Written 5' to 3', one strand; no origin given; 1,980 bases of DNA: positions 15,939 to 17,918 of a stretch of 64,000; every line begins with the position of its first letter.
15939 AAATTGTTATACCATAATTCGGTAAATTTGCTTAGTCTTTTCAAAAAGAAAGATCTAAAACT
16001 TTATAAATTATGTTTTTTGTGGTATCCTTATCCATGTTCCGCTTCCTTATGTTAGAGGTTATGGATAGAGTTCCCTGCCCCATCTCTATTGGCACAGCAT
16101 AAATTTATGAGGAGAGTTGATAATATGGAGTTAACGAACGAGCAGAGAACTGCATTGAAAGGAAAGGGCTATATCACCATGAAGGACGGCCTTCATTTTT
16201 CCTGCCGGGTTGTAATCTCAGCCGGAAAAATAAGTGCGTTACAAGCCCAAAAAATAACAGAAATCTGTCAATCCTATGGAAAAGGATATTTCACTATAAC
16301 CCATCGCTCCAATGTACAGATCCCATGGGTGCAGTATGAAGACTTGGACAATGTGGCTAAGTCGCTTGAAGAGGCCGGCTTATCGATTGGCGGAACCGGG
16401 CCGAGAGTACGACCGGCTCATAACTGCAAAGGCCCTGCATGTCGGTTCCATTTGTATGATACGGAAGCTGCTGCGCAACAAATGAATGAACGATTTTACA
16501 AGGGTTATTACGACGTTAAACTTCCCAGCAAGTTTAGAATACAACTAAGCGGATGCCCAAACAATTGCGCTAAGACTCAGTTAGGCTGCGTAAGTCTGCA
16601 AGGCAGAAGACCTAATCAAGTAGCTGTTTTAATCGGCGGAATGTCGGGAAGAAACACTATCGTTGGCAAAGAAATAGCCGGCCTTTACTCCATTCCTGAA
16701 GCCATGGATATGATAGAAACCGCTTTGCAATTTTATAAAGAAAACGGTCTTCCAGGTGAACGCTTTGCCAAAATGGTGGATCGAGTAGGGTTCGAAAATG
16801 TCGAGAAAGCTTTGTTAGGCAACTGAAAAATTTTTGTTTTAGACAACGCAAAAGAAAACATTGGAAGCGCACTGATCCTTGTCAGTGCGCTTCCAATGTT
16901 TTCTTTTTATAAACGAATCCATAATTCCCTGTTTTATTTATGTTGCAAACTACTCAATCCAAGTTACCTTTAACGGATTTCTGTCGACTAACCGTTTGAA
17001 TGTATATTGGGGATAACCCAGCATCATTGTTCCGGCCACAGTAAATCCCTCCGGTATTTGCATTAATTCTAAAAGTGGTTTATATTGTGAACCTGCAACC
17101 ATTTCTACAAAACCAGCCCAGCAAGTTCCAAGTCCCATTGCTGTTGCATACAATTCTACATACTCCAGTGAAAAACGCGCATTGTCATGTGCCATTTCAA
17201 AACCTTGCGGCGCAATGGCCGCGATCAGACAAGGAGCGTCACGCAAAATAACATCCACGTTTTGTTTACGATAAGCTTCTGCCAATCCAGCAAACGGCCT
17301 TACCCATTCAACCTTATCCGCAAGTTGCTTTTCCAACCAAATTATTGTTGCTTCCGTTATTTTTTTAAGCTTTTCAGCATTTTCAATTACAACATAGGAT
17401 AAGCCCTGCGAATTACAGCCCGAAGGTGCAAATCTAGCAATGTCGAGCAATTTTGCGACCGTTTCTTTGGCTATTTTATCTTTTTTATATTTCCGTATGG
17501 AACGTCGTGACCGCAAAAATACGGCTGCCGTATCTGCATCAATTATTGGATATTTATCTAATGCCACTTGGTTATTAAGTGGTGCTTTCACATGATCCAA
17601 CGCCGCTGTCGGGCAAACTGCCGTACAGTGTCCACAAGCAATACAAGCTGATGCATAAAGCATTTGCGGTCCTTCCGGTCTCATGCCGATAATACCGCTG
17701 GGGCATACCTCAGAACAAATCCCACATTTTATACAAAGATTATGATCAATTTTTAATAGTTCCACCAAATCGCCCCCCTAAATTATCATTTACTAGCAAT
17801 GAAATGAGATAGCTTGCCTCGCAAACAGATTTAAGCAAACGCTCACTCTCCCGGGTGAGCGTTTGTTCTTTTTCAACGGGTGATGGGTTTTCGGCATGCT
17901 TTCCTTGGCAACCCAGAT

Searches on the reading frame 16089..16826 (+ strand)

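Call 7: search_protein_families(library=pfam, proteins=[window:16089-16826:+])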
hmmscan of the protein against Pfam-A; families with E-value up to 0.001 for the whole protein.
window:16089-16826:+ (245 aa): 2 families
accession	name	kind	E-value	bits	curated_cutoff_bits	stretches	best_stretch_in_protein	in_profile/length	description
PF01077.27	NIR_SIR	-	1e-22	80.7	27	1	104-241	2-149/158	Nitrite and sulphite reductase 4Fe-4S domain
PF03460.22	NIR_SIR_ferr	-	3.7e-17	62.3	24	1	30-96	2-69/69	Nitrite/Sulfite reductase ferredoxin-like half domain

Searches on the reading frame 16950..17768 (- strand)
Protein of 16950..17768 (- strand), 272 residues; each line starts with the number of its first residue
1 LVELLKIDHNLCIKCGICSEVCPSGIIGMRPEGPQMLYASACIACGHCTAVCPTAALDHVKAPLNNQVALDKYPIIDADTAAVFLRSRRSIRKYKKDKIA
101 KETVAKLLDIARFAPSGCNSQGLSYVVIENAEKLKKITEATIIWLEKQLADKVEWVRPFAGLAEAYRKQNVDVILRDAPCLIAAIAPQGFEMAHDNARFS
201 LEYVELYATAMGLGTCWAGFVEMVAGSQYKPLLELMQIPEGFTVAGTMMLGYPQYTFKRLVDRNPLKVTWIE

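Call 7: search_protein_families(library=pfam, proteins=[window:16950-17768:-])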
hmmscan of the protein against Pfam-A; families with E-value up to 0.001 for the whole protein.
window:16950-17768:- (272 aa): 16 families
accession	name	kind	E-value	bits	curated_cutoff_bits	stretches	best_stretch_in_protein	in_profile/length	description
PF00881.29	Nitroreductase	-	5.6e-28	98.7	23.5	1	85-252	1-167/167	Nitroreductase family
PF00037.32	Fer4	-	4e-12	45.8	21.1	2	6-27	2-23/24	4Fe-4S binding domain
PF13237.11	Fer4_10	-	4.9e-10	39.6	25.5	1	6-53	3-53/53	4Fe-4S dicluster domain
PF13187.11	Fer4_9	-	6.7e-10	39.3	27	1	12-56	2-51/52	4Fe-4S dicluster domain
PF12837.12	Fer4_6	-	7.1e-10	38.8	25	1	6-27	3-24/24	4Fe-4S binding domain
PF12797.12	Fer4_2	-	3.9e-09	36.3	24.5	2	6-24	4-22/22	4Fe-4S binding domain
PF12838.12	Fer4_7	-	4.8e-09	37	27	1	12-56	2-52/52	4Fe-4S dicluster domain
PF14512.11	TM1586_NiRdase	-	1.1e-08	35.4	27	1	175-222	63-109/215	Putative TM nitroreductase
PF14697.11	Fer4_21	-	6e-08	33.1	35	1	6-54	2-53/59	4Fe-4S dicluster domain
PF13484.11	Fer4_16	-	3.2e-07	31.5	30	0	42-67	2-27/66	4Fe-4S double cluster binding domain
PF13183.11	Fer4_8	-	3.6e-07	31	27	0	39-57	2-20/68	4Fe-4S dicluster domain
PF17179.9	Fer4_22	-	5e-07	30.9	27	1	42-111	2-73/95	4Fe-4S dicluster domain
PF13534.11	Fer4_17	-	3.1e-06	28.1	22.2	0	10-26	44-60/61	4Fe-4S dicluster domain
PF25160.1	LdpA_Fe-S-bd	-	1.1e-05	25.5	27.6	0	39-59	25-45/49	LdpA Fe-S cluster-binding domain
PF12798.12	Fer4_3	-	0.00043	21.4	27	0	12-26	1-15/15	4Fe-4S binding domain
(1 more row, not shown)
